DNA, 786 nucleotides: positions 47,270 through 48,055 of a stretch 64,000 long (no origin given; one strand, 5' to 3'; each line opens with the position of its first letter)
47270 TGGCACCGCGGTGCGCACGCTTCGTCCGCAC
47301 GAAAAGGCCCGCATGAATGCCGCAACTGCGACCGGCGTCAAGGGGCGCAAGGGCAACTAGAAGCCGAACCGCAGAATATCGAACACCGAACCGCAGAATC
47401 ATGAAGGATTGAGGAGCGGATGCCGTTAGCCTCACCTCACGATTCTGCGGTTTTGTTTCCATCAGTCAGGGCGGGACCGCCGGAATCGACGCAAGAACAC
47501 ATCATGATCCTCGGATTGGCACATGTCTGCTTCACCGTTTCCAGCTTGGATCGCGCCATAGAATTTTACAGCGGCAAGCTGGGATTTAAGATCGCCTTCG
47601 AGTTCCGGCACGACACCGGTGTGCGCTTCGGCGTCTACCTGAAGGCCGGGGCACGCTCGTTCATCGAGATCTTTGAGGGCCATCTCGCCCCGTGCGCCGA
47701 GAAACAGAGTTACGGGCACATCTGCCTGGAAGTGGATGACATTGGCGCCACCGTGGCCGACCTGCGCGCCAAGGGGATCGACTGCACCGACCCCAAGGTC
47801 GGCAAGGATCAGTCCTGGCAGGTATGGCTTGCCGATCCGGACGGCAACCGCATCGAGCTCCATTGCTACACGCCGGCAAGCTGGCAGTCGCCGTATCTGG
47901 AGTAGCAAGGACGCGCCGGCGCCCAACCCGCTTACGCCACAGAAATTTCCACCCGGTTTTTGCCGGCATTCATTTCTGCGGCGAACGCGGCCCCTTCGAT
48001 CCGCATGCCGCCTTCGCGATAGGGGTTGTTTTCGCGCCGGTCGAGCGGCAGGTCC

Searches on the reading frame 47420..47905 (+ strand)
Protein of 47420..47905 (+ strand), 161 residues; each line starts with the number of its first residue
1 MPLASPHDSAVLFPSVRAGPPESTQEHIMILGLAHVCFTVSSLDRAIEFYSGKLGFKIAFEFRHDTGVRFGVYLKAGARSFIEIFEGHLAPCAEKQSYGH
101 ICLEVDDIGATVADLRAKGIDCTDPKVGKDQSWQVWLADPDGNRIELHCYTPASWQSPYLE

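Call 16: search_protein_families(library=ncbifam, proteins=[window:47420-47905:+])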
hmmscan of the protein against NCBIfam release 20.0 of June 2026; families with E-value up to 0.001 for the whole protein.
window:47420-47905:+ (161 aa): 35 families (the best 25 are shown)
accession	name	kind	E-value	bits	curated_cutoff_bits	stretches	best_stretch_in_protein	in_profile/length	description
NF000496.2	Fos_GSH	equivalog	6.6e-12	45.7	180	1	29-149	1-116/136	fosfomycin resistance glutathione transferase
TIGR00068.2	glyox_I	equivalog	6.8e-12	45.5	120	1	94-147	84-137/143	lactoylglutathione lyase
NF050075.1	SMU1112c_YaeR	equivalog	6e-11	42.7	140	1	33-148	4-124/125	SMU1112c/YaeR family gloxylase I-like metalloprotein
NF000494.1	FosF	exception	8.3e-11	42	280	1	29-153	1-115/132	fosfomycin resistance glutathione transferase FosF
NF000495.1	FosK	exception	1e-10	41.5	280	1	29-153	1-115/132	fosfomycin resistance glutathione transferase FosK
NF000124.1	fos-Vibrio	exception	3.5e-10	40.1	250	1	29-149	1-111/132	FosG/FosC2-related fosfomycin resistance glutathione transferase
NF050074.1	glyox_I_GloA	exception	1e-09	38.6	165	1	33-147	2-119/121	lactoylglutathione lyase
NF003152.0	PRK04101.1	equivalog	3.6e-09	37.1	171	1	29-151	1-120/139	metallothiol transferase FosB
NF000074.1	299782349_fosC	exception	5.3e-09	36.3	250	1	29-150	1-112/132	FosC2 family fosfomycin resistance glutathione transferase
NF000467.1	FosG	exception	5.3e-09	36.2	240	1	29-150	1-112/132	FosG family fosfomycin resistance glutathione transferase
NF000094.1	354827590_fosA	exception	5.1e-08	33.1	275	1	29-149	1-113/135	FosA family fosfomycin resistance glutathione transferase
TIGR03081.1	metmalonyl_epim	equivalog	8.4e-08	32.8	114.95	1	33-127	2-105/129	methylmalonyl-CoA epimerase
NF000125.1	498180014_fosA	hypoth_equivalog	3e-07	30.7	250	1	31-149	4-118/129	Fos family putative thiol transferase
NF000493.1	Fos_BSH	exception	6e-07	30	240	1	32-151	3-119/137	FosB/FosD family fosfomycin resistance bacillithiol transferase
NF000221.4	FosA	exception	7e-07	29.2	250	1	29-150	1-117/137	FosA family fosfomycin resistance glutathione transferase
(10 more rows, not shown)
